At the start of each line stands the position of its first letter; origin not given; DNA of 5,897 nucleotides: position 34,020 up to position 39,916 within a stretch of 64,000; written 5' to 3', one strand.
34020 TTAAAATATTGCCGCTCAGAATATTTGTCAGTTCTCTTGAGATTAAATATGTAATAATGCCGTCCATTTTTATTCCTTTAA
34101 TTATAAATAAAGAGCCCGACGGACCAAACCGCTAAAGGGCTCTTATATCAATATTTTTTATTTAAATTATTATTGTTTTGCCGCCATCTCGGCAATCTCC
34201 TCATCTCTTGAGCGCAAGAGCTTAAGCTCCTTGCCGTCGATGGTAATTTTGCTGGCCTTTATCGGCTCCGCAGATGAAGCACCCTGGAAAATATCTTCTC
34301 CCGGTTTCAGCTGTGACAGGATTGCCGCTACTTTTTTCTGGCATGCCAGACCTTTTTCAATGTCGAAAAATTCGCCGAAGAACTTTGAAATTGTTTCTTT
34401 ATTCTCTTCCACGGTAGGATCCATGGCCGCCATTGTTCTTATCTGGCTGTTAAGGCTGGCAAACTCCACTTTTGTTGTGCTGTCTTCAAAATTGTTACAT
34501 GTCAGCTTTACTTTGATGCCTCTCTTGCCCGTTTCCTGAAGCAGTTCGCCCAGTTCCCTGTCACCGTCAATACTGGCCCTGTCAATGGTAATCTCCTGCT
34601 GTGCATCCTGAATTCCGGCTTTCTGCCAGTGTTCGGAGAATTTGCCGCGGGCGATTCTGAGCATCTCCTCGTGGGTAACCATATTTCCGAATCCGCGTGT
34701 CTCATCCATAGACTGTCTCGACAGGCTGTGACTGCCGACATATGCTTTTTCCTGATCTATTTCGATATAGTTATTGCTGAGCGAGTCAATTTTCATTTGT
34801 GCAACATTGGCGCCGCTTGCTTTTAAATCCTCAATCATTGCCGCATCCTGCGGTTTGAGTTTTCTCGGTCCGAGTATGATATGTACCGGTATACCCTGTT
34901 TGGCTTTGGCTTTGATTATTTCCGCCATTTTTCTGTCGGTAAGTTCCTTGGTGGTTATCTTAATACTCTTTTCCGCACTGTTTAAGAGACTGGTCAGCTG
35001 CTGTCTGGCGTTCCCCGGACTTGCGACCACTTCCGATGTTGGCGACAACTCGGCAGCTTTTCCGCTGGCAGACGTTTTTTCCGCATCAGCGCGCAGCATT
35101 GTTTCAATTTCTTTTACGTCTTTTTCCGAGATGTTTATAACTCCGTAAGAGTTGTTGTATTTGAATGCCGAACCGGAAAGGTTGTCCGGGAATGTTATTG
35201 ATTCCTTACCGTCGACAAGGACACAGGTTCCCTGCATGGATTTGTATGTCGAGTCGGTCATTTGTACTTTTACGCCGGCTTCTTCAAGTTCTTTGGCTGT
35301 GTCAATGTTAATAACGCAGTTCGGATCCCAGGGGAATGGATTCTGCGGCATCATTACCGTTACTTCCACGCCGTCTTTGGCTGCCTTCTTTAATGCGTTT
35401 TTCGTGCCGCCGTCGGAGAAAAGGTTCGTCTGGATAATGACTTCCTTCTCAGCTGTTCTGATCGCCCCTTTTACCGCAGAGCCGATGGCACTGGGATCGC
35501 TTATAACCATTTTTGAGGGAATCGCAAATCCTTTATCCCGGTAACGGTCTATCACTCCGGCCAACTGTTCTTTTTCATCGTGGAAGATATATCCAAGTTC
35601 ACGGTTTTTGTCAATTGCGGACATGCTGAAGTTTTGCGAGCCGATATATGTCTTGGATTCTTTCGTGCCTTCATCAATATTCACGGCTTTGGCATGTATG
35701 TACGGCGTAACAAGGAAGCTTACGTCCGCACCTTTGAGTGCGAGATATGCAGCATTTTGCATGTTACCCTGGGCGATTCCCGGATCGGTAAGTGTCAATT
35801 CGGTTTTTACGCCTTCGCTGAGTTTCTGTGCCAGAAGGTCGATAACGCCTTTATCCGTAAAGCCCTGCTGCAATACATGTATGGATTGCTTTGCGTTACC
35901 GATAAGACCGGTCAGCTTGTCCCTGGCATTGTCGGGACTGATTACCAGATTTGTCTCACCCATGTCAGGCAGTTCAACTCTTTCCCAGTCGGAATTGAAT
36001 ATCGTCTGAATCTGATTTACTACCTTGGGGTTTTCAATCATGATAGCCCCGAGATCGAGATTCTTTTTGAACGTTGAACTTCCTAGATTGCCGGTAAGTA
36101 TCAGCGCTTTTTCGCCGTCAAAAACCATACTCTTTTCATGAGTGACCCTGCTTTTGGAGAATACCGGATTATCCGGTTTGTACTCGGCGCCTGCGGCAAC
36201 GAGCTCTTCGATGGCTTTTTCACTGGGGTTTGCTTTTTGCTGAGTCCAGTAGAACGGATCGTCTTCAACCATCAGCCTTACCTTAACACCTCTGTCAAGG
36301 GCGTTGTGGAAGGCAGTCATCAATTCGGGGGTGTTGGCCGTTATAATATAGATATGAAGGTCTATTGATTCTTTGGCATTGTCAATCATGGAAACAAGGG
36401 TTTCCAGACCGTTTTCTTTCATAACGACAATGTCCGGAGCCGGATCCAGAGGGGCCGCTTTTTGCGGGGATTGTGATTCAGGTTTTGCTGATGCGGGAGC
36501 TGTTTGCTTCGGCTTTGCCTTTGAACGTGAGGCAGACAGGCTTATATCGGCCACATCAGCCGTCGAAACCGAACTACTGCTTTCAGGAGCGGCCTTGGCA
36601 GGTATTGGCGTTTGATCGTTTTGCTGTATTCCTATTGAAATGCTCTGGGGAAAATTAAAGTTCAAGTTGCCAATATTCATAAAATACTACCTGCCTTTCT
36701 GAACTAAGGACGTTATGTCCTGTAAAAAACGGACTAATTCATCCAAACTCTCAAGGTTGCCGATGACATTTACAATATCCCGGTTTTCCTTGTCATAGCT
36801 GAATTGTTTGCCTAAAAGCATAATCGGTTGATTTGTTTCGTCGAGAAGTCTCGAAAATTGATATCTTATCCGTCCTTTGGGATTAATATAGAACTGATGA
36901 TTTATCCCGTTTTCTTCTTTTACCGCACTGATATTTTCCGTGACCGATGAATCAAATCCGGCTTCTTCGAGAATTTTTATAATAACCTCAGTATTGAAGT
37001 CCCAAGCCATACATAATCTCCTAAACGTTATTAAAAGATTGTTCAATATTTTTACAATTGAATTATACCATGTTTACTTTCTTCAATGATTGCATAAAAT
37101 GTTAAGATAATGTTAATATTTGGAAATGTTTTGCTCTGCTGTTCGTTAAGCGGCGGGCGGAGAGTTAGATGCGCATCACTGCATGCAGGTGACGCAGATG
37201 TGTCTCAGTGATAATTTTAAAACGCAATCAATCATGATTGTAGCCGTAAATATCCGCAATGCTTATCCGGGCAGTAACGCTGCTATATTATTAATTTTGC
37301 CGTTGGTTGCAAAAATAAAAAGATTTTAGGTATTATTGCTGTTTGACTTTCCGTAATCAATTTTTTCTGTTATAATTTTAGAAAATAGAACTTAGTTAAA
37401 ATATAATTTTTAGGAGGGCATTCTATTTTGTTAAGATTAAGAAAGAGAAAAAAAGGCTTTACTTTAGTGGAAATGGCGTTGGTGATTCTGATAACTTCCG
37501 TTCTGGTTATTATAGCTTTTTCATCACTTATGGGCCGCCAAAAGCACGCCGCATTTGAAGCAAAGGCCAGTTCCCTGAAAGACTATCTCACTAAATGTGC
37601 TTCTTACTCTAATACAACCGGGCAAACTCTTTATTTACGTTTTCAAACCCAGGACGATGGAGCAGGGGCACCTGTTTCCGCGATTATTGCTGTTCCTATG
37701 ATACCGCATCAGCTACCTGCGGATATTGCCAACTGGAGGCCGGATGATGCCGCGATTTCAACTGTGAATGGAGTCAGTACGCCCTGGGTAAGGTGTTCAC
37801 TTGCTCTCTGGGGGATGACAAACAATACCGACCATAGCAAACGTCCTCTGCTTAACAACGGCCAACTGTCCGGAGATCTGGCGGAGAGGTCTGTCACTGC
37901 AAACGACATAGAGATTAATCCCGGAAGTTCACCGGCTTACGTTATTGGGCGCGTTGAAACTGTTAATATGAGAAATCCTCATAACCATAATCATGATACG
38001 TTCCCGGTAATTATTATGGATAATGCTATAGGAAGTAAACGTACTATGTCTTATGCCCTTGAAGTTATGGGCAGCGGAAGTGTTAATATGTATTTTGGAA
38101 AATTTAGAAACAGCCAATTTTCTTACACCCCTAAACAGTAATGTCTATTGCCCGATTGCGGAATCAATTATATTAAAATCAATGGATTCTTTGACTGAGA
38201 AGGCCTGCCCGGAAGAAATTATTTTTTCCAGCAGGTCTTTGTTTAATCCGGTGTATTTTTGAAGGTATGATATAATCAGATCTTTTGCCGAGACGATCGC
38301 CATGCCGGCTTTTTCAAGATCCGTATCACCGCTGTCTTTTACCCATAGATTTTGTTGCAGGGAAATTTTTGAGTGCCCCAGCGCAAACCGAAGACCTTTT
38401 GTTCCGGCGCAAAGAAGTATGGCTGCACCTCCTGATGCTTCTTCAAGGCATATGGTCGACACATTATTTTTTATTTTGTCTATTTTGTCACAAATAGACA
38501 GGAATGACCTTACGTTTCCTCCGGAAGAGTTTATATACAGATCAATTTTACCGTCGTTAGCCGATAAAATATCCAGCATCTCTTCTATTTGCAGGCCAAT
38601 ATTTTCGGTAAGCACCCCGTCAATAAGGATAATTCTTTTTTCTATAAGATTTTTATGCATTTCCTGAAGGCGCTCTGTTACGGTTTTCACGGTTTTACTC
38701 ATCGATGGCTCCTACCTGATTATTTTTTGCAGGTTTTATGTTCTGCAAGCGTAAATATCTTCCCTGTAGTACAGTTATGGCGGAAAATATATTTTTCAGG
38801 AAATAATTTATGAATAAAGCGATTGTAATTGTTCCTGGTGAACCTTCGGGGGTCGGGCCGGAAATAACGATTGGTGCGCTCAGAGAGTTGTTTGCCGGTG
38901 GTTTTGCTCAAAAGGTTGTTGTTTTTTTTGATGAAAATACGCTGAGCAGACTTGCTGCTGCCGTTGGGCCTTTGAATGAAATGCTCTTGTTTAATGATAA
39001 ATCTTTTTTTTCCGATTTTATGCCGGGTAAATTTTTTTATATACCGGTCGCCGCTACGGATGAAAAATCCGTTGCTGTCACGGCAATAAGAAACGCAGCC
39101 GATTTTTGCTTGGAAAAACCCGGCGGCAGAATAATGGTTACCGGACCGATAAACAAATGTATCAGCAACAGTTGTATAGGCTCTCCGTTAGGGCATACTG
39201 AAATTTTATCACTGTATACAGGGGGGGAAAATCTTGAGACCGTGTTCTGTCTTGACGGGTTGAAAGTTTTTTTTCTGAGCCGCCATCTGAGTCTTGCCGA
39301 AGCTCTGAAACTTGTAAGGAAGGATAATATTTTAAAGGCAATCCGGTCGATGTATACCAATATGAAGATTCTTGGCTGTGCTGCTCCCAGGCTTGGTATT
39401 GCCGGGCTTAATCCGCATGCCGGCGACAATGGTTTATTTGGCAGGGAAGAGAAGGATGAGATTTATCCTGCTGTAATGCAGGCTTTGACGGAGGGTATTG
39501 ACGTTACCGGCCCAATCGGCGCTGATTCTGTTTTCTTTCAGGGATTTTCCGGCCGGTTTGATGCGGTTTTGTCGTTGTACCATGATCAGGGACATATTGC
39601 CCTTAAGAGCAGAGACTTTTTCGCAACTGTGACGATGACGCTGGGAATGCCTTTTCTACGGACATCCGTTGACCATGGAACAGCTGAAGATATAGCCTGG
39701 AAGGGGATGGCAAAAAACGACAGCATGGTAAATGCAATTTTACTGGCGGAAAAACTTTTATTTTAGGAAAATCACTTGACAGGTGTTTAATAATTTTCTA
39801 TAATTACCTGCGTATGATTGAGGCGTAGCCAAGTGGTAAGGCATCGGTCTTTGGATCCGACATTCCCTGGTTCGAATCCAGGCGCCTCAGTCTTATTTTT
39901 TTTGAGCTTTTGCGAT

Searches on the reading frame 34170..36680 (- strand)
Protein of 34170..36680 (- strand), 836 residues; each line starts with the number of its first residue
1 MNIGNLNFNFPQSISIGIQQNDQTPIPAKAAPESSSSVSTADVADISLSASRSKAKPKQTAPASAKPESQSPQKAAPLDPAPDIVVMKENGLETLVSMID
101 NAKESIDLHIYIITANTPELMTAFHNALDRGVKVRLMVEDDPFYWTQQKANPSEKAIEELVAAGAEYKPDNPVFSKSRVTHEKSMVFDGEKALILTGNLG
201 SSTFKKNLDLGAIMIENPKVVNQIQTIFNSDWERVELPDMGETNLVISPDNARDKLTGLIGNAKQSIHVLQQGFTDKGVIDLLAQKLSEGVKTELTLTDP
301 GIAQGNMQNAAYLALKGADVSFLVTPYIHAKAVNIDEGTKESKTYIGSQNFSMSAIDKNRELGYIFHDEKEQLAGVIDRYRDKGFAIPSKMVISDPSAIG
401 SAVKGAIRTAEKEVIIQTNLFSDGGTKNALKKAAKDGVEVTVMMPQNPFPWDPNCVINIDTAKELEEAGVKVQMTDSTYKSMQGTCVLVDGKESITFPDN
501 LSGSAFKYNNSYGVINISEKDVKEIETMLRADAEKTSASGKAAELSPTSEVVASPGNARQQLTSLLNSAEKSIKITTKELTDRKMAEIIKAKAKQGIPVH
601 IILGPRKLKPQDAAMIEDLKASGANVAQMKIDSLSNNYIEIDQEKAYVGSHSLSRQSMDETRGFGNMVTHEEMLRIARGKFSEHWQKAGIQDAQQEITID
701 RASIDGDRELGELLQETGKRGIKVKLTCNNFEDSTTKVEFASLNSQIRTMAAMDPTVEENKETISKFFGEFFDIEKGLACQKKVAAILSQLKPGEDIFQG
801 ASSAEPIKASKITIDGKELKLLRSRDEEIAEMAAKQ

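Call 64: search_protein_families(library=pfam, proteins=[window:34170-36680:-], max_evalue=0.001)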
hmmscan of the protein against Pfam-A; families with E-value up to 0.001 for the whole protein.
window:34170-36680:- (836 aa): 6 families
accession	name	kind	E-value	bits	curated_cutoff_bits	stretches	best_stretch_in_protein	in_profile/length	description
PF13091.12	PLDc_2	-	9.9e-60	200.6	27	4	95-232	1-132/132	PLD-like domain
PF11495.14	Regulator_TrmB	-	4.8e-13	49.3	22.2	0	85-234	5-131/233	Archaeal transcriptional regulator TrmB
PF17941.7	PP_kinase_C_1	-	1.9e-06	28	25.7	0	428-489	54-112/167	Polyphosphate kinase C-terminal domain 1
PF07894.18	SACK1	-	2.9e-05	24.2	21.4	0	557-637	125-205/274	Scaffolding anchor of CK1 domain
PF13090.12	PP_kinase_C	-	0.00076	19.4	25.8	0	401-444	18-61/172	Polyphosphate kinase C-terminal domain 2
PF08350.17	FilR1_middle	-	0.00083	19.8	27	0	305-389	28-104/128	Methanogenesis regulatory protein FilR1, middle domain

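Call 96: search_solved_structures(query=window:34170-36680:-, max_evalue=0.001)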
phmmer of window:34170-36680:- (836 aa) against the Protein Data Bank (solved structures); distinct sequences matched with E-value up to 0.001: 1.
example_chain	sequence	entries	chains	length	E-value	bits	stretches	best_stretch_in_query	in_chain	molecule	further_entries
7e0m_A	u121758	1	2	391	1.1e-08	37.4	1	90-236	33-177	Phospholipase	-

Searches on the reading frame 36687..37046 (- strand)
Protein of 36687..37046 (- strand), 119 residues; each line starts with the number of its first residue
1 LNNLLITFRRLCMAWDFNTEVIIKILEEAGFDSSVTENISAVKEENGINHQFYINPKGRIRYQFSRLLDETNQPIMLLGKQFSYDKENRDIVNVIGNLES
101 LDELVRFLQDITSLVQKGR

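Call 64: search_protein_families(library=pfam, proteins=[window:36687-37046:-], max_evalue=0.001)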
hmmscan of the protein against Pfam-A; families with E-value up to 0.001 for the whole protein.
window:36687-37046:- (119 aa): 0 families

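Call 72: search_protein_families(library=phrogs, proteins=[window:36687-37046:-], max_evalue=0.01)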
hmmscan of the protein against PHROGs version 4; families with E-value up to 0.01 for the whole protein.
window:36687-37046:- (119 aa): 1 family
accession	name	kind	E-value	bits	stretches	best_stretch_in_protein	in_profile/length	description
phrog_6309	-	unknown function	0.0012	20.1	1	1-51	1-50/102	-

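Call 73: search_protein_families(library=padloc, proteins=[window:36687-37046:-], max_evalue=0.01)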
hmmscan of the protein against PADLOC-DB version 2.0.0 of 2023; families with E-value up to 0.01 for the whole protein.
window:36687-37046:- (119 aa): 0 families

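Call 95: search_solved_structures(query=window:36687-37010:-, max_evalue=10)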
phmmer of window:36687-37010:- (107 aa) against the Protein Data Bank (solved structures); distinct sequences matched with E-value up to 10: 10.
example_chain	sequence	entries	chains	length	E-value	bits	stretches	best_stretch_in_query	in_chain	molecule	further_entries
8w20_C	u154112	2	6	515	0.0044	20.5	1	7-81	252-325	Secreted esterase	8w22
7awy_A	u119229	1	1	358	0.019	18.4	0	35-52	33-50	Scone-R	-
3hic_A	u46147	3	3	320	0.22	15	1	24-79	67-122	Lin2199 protein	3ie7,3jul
3q1y_A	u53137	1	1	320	0.23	15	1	24-79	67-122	Lin2199 protein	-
5hws_A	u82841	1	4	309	0.32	14.5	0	5-35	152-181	2-dehydropantoate 2-reductase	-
5ayv_A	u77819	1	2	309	0.33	14.5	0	5-35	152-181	2-dehydropantoate 2-reductase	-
3imh_A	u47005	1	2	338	0.56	13.7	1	24-87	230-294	Galactose-1-epimerase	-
4xxf_A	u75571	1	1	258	0.64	13.6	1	10-84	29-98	Fuculose-1-phosphate aldolase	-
6odi_b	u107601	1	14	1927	0.89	13.1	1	38-88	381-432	Type IV secretion system apparatus protein CagY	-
6x6j_AY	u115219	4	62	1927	0.9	13.1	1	38-88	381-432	Cag pathogenicity island protein (Cag7)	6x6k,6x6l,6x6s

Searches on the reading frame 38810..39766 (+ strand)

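Call 65: search_protein_families(library=pfam, proteins=[window:38810-39766:+], max_evalue=0.001)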
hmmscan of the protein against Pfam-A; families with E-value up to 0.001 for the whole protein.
window:38810-39766:+ (318 aa): 1 family
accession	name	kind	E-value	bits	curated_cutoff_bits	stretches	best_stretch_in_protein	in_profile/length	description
PF04166.17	PdxA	-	2.1e-73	247.6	27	1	85-313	58-286/286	Pyridoxal phosphate biosynthetic protein PdxA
